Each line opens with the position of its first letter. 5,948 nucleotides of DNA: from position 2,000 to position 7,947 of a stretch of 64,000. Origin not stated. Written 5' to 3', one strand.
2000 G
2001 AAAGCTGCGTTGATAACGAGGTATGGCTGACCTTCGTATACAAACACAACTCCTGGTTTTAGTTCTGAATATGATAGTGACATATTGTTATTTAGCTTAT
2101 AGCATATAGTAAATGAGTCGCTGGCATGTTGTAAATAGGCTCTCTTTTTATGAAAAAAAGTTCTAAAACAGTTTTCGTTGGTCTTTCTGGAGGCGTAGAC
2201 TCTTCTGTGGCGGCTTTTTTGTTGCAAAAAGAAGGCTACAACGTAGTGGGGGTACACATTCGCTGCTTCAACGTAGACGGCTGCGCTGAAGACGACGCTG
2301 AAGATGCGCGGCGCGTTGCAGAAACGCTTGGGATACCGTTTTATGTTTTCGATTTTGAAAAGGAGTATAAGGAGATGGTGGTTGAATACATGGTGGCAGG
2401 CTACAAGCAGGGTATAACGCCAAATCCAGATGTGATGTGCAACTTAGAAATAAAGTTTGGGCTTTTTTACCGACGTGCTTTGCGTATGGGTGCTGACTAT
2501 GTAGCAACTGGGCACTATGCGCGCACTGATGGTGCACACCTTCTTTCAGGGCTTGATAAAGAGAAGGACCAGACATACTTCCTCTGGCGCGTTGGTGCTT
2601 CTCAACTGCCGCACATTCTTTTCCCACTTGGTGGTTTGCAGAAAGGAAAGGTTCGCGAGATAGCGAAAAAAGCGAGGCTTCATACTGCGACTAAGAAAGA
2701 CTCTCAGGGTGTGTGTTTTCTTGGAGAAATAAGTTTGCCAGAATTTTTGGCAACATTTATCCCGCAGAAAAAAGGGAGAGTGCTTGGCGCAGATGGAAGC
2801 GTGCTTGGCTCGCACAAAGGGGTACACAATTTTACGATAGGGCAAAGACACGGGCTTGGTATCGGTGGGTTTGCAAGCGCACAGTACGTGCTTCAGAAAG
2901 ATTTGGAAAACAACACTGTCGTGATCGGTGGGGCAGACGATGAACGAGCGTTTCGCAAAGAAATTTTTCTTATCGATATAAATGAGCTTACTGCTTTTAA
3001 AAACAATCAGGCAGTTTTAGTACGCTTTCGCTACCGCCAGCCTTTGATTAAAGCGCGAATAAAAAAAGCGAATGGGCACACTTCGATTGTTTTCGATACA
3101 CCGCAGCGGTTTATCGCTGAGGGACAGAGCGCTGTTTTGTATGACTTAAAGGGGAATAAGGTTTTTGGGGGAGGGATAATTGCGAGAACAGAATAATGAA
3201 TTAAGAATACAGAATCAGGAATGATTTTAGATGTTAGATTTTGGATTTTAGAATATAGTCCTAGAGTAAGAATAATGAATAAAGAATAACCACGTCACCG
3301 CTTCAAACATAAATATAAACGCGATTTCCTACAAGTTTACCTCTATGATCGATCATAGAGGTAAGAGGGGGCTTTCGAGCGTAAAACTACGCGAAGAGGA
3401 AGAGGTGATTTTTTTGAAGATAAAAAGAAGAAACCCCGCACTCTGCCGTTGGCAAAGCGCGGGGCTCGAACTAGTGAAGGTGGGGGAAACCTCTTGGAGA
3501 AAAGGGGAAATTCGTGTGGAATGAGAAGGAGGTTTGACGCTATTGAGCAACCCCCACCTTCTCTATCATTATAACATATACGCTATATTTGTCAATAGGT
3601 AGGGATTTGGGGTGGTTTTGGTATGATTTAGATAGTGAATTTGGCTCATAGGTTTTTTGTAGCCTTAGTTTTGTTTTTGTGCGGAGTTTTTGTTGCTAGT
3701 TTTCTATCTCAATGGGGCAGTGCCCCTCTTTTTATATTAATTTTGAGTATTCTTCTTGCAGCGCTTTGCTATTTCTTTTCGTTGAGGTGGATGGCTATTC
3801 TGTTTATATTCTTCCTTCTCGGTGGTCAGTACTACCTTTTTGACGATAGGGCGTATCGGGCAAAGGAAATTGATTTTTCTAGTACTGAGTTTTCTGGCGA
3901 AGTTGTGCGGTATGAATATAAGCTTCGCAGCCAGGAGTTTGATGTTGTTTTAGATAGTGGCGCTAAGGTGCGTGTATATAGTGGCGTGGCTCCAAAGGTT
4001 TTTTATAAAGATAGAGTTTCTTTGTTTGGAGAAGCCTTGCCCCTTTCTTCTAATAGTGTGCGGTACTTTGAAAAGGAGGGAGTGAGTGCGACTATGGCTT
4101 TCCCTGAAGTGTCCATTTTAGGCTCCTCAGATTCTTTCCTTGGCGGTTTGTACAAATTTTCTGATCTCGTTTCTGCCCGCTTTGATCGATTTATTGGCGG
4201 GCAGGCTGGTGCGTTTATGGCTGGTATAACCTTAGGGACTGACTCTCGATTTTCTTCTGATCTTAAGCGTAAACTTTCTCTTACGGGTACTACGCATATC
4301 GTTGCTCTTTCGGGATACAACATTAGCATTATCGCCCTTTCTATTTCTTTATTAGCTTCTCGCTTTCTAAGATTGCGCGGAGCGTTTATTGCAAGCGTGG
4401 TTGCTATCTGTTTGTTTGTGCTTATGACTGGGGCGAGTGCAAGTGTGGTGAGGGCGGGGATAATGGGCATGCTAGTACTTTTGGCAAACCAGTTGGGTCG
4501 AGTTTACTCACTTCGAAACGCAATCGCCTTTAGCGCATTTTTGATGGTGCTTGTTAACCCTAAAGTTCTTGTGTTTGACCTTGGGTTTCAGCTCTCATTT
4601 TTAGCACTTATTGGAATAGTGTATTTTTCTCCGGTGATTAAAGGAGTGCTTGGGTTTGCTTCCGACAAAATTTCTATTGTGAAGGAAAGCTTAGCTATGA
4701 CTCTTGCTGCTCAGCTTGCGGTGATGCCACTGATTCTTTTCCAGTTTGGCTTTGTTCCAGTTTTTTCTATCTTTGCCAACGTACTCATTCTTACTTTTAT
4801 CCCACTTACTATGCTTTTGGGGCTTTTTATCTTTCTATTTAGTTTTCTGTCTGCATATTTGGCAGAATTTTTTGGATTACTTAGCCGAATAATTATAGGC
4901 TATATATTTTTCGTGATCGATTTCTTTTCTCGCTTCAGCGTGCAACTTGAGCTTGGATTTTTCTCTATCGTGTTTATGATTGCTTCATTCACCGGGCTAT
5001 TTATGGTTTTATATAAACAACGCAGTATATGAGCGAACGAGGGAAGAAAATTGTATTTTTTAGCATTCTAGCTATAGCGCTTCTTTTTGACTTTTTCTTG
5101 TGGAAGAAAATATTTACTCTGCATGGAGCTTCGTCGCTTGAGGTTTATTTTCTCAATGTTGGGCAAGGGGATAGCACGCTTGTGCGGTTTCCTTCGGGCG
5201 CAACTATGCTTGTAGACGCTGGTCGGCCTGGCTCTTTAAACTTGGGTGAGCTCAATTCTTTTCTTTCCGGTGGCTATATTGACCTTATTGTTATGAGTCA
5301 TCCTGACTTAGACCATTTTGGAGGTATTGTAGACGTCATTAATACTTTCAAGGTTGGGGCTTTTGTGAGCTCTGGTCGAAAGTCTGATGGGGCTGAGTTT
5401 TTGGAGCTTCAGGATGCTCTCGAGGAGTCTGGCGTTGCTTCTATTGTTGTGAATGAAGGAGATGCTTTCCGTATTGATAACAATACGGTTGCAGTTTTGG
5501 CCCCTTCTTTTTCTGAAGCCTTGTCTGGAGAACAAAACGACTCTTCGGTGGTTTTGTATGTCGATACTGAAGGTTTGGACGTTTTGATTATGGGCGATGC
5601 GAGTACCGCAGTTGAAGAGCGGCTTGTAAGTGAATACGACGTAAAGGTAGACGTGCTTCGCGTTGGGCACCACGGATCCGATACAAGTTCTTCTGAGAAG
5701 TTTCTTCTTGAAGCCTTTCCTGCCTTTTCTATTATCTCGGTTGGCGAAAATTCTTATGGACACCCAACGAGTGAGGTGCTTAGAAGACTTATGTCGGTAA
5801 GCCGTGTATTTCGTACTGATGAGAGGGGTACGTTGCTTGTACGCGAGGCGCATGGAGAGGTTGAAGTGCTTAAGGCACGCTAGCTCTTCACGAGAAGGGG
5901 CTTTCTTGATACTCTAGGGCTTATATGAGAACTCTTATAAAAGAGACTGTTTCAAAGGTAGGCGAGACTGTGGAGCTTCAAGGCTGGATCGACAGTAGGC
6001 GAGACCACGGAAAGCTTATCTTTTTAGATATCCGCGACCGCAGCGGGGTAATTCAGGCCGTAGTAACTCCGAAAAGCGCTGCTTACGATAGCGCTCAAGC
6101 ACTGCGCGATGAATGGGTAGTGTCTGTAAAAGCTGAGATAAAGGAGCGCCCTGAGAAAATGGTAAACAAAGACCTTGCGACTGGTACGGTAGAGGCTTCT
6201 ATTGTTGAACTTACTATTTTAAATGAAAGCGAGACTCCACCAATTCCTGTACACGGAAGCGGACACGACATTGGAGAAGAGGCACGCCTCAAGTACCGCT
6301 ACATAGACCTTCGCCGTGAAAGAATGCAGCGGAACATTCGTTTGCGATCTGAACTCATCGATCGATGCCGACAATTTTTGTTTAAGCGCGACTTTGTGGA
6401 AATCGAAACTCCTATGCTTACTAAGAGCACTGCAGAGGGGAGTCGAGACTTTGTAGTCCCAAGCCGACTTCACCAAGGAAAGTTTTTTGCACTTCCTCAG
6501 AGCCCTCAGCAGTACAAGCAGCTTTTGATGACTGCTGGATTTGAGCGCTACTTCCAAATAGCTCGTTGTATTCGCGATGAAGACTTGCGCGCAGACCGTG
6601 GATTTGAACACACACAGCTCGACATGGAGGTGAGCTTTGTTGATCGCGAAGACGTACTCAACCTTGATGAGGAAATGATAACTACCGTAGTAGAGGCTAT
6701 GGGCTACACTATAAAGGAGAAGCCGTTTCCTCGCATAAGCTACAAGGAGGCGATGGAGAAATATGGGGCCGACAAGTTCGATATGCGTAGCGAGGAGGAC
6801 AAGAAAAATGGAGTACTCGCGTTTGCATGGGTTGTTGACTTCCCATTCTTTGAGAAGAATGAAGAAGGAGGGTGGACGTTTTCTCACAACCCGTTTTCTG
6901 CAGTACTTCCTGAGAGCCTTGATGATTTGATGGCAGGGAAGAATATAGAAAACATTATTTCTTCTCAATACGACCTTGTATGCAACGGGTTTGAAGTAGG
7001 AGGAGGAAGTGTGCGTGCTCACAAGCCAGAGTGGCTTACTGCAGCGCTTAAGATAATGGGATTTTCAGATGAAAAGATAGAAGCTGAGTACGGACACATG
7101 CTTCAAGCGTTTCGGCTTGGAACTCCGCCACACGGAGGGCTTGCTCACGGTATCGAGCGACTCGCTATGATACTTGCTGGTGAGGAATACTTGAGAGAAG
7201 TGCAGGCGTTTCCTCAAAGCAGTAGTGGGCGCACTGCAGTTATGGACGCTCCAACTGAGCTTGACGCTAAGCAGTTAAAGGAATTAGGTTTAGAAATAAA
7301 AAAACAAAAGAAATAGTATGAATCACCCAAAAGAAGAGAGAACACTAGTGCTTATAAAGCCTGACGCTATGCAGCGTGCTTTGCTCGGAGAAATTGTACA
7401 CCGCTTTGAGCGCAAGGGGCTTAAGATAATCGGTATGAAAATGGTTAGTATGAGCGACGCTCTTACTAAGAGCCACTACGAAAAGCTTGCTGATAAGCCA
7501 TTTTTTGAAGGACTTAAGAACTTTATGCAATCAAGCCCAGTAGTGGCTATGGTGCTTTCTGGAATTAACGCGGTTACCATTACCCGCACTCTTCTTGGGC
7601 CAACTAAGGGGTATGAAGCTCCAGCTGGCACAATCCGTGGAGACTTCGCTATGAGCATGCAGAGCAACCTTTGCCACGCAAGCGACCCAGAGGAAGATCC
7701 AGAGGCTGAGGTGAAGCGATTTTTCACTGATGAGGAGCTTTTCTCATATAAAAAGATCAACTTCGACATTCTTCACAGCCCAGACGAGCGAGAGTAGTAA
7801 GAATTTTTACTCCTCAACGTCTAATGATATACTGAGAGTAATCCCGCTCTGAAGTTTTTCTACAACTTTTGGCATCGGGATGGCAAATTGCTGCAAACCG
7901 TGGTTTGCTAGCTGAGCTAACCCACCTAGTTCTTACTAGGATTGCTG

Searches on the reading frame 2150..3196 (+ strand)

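Call 40: search_protein_families(library=pfam, proteins=[window:2150-3196:+])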
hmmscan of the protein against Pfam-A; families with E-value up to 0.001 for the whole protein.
window:2150-3196:+ (348 aa): 9 families
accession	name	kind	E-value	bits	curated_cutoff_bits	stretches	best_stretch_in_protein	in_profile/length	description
PF03054.22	tRNA_Me_trans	-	9.2e-72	241.4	20.6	1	7-192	2-201/202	tRNA methyl transferase HUP domain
PF20259.3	tRNA_Me_trans_M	-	7.9e-22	77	27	1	198-260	2-65/66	tRNA methyl transferase PRC-barrel domain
PF20258.4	tRNA_Me_trans_C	-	1.3e-13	51.5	20.6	1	284-344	18-77/77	Aminomethyltransferase beta-barrel domain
PF02540.23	NAD_synthase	-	7.5e-09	35.5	21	1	3-77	16-89/242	NAD synthase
PF02568.20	ThiI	-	2e-07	31.3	20.5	1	5-77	3-80/197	Thiamine biosynthesis protein (ThiI)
PF24167.1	DUF7411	-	8.4e-07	29.2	28.7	1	9-83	4-72/194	Family of unknown function (DUF7411)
PF00733.27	Asn_synthase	-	2.2e-06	28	21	1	6-70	18-80/354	Asparagine synthase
PF06508.19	QueC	-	8.2e-05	22.6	22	1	9-70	3-61/210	Queuosine biosynthesis protein QueC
PF00764.25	Arginosuc_synth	-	0.00019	21.9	27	1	8-77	2-69/162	Arginosuccinate synthase N-terminal HUP domain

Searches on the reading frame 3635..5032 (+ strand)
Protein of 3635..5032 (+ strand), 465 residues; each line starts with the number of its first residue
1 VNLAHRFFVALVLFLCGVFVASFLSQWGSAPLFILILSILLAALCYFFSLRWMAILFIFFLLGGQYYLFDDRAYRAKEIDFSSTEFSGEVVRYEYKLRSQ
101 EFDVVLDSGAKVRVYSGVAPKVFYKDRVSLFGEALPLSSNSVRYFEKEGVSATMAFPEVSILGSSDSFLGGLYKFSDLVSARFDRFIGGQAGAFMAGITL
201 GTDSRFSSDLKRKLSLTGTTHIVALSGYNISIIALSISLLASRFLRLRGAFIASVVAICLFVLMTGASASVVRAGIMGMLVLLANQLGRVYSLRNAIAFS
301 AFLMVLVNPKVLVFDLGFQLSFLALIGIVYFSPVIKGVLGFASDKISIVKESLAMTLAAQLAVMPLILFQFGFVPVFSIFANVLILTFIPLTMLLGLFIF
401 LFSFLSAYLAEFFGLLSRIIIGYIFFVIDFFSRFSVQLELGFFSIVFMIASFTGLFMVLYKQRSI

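Call 40: search_protein_families(library=pfam, proteins=[window:3635-5032:+])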
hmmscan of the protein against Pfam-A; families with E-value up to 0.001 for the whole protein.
window:3635-5032:+ (465 aa): 1 family
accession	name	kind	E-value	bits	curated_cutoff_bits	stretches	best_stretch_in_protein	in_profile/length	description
PF03772.21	Competence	-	2.3e-45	155.5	23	1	199-460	2-265/270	Competence protein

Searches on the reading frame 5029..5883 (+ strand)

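Call 40: search_protein_families(library=pfam, proteins=[window:5029-5883:+])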
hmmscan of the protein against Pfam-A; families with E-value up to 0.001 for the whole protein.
window:5029-5883:+ (284 aa): 3 families
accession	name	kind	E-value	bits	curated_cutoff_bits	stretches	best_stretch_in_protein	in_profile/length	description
PF00753.33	Lactamase_B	-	2.6e-17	63.8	22.7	1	43-228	2-184/196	Metallo-beta-lactamase superfamily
PF12706.13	Lactamase_B_2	-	5.7e-05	23.2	27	1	84-201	31-155/200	Beta-lactamase superfamily domain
PF13483.12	Lactamase_B_3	-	0.00079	19.9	24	0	56-224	15-143/160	Beta-lactamase superfamily domain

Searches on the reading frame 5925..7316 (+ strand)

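Call 40: search_protein_families(library=pfam, proteins=[window:5925-7316:+])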
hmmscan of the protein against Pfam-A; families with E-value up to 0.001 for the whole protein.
window:5925-7316:+ (463 aa): 2 families
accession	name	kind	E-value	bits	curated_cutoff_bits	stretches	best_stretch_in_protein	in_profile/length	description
PF00152.25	tRNA-synt_2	-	8.7e-107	357.2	25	1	118-432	2-307/308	tRNA synthetases class II (D, K and N)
PF01336.31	tRNA_anti-codon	-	1.5e-14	54.1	27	1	16-78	1-63/75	OB-fold nucleic acid binding domain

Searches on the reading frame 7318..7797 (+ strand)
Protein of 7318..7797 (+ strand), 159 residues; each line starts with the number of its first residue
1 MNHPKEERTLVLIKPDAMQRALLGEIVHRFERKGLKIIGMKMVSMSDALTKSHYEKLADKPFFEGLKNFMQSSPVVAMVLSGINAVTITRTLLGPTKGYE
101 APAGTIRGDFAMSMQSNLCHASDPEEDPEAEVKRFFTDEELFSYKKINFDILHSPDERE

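Call 40: search_protein_families(library=pfam, proteins=[window:7318-7797:+])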
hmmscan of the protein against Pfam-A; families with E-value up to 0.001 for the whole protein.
window:7318-7797:+ (159 aa): 1 family
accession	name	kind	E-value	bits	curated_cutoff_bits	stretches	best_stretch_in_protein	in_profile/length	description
PF00334.24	NDK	-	3e-49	166.8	27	1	7-140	1-134/135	Nucleoside diphosphate kinase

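Call 42: find_encoding_contigs(protein=window:7318-7797:+, flank=8000, max_places=10)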
Protein window:7318-7797:+ (159 aa): no gene with exactly this product is on record in the collection.
